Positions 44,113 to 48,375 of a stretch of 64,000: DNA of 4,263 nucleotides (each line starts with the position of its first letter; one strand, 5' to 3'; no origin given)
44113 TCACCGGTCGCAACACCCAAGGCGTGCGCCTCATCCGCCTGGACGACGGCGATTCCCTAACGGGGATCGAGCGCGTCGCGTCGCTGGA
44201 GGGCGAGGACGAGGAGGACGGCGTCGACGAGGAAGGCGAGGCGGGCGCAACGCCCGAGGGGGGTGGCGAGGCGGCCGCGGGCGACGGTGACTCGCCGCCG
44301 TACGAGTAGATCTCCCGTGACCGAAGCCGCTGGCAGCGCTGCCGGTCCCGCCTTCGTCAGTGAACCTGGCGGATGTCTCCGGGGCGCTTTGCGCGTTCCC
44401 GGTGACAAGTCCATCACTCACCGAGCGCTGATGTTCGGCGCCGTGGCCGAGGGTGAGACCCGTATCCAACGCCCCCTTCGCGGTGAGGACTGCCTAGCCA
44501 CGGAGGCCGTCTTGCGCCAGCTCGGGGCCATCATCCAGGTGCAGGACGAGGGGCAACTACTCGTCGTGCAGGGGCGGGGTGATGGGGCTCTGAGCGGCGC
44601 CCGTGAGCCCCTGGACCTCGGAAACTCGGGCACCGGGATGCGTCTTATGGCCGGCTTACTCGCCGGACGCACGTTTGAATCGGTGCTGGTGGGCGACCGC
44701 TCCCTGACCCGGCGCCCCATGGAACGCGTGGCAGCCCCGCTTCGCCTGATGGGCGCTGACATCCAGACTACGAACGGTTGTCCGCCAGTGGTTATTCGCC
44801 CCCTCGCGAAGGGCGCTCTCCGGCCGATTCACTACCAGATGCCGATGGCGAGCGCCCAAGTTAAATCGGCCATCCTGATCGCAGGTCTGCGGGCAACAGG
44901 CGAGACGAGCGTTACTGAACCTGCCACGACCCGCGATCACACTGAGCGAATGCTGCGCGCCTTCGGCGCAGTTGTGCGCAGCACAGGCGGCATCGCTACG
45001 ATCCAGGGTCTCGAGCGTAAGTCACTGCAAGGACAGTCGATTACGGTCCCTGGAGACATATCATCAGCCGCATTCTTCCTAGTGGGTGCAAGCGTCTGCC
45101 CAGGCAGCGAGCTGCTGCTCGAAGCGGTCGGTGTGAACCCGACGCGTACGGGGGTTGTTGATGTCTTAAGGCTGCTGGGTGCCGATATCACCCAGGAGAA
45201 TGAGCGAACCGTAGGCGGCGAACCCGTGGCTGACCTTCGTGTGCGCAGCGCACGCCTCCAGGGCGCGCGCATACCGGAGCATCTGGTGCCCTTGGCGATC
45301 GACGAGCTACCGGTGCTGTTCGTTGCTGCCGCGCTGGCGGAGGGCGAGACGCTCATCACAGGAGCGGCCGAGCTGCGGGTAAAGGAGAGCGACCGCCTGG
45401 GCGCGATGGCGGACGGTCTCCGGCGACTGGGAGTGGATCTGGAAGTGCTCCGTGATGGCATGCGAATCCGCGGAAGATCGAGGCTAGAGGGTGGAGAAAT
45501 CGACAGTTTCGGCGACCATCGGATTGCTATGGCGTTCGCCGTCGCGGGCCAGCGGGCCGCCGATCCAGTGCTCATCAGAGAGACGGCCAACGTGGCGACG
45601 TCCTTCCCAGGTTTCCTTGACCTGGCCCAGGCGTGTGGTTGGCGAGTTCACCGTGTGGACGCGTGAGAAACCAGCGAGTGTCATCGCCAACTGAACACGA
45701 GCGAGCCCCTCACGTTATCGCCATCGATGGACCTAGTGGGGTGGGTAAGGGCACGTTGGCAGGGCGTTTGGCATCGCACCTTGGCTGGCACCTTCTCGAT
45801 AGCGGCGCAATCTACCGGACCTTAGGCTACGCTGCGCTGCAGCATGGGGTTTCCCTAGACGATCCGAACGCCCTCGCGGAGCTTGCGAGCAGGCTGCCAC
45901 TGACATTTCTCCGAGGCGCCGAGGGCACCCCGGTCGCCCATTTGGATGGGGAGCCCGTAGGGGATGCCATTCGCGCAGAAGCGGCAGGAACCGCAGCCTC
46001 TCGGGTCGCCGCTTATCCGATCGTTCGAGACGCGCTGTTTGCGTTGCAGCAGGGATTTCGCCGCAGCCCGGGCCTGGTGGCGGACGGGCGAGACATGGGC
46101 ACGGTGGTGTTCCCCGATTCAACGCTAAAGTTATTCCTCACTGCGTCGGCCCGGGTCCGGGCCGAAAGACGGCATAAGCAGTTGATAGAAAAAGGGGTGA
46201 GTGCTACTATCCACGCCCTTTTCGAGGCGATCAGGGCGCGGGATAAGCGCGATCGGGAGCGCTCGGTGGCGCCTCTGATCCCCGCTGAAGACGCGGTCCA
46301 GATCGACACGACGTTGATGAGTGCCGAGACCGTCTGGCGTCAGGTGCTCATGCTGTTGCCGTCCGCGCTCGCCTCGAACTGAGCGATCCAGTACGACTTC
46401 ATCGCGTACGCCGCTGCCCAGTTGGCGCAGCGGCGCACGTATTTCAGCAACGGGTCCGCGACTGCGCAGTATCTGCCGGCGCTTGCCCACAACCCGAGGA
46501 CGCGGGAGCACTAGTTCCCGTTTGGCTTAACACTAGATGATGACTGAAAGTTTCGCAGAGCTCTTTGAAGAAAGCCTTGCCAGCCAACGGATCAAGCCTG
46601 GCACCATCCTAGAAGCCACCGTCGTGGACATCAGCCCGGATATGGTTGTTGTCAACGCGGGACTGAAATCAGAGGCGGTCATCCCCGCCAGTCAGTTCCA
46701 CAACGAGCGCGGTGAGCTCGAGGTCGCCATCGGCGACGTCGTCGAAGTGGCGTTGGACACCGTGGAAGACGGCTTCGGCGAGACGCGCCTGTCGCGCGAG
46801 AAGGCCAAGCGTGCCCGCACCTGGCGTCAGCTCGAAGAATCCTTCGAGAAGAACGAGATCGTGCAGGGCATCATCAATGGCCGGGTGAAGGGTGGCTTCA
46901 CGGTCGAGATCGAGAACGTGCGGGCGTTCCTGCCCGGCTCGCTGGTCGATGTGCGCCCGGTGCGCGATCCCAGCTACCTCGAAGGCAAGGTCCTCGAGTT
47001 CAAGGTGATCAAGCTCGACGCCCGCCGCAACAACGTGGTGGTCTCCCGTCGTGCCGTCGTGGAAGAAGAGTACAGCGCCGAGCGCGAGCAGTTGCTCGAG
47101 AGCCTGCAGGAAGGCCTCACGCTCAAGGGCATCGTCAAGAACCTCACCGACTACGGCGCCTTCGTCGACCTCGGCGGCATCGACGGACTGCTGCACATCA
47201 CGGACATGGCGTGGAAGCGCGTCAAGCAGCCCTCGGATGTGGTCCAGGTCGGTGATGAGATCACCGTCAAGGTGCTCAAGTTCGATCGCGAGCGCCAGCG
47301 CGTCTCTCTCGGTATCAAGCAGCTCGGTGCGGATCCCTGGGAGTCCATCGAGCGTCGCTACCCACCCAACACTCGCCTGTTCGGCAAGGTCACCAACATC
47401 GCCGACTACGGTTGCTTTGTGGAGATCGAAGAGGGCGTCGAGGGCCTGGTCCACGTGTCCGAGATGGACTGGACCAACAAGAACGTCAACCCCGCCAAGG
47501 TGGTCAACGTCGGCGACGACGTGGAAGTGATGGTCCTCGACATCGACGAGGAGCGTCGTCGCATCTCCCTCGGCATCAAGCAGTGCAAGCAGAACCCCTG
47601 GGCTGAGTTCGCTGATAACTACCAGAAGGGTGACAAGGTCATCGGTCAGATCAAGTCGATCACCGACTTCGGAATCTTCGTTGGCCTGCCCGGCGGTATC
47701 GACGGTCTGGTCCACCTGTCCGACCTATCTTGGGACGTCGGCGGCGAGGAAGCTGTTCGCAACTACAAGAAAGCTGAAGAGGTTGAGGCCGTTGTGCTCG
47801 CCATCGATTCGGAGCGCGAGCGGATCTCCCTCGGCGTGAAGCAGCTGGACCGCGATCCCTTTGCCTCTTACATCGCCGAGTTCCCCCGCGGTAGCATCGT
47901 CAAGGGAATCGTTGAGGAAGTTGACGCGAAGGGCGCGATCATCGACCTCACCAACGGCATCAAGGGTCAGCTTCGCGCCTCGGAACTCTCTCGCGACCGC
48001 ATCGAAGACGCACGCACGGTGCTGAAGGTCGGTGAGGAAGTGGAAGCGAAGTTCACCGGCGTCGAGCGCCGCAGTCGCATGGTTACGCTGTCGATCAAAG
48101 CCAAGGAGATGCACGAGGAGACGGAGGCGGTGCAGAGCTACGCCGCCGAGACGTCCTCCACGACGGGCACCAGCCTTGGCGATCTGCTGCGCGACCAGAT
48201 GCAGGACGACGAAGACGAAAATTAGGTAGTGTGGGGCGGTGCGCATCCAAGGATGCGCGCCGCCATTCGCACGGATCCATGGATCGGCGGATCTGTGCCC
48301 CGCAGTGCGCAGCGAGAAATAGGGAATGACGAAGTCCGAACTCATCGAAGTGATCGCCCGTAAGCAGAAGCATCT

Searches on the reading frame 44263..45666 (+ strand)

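Call 54: search_protein_families(library=pfam, proteins=[window:44263-45666:+], max_evalue=0.00001)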
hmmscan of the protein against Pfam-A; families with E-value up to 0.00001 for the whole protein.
window:44263-45666:+ (467 aa): 1 family
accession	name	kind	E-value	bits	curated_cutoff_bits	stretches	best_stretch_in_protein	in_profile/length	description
PF00275.25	EPSP_synthase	-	2.4e-117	392.6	22.8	1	35-453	3-415/417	EPSP synthase (3-phosphoshikimate 1-carboxyvinyltransferase)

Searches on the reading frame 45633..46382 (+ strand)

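Call 54: search_protein_families(library=pfam, proteins=[window:45633-46382:+], max_evalue=0.00001)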
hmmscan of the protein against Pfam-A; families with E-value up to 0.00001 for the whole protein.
window:45633-46382:+ (249 aa): 1 family
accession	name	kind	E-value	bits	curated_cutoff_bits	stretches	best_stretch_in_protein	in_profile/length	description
PF02224.24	Cytidylate_kin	-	3.6e-65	220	26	1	29-241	1-208/211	Cytidylate kinase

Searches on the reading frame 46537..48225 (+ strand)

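Call 54: search_protein_families(library=pfam, proteins=[window:46537-48225:+], max_evalue=0.00001)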
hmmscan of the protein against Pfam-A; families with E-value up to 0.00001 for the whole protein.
window:46537-48225:+ (562 aa): 3 families
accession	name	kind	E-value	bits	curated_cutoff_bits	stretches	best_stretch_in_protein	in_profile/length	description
PF00575.29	S1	-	5.6e-96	315.5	22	6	191-261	3-74/74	S1 RNA binding domain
PF23459.1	S1_RRP5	-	1.8e-21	76.9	27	0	452-519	4-71/72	RRP5 S1 domain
PF21710.3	Spt6_S1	-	3.4e-14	53.3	27.5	0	449-524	14-90/91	Spt6, S1/OB domain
